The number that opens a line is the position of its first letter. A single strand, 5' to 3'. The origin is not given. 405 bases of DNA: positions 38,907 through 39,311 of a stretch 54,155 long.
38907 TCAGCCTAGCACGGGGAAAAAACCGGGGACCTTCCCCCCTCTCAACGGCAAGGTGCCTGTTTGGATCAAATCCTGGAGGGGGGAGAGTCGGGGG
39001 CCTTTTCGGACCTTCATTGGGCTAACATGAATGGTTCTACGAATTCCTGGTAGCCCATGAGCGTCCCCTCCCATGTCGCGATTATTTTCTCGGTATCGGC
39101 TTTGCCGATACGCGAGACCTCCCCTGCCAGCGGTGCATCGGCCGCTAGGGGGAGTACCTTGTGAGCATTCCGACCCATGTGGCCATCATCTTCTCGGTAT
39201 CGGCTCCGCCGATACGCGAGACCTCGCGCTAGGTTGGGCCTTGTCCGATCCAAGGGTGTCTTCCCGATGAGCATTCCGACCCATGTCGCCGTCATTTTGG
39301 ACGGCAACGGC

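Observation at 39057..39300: The start of uppS is present three times in tandem; two upstream copies form hairpin-containing mini-ORFs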

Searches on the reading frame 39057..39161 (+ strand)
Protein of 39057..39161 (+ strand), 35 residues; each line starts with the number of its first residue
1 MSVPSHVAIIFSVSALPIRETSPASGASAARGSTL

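Call 87: search_protein_families(library=pfam, proteins=[window:39057-39161:+], max_evalue=1)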
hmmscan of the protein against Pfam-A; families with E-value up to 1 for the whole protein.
seq(35 aa): 0 families
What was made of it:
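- Tried and rejected: Pfam finds nothing (call 87).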
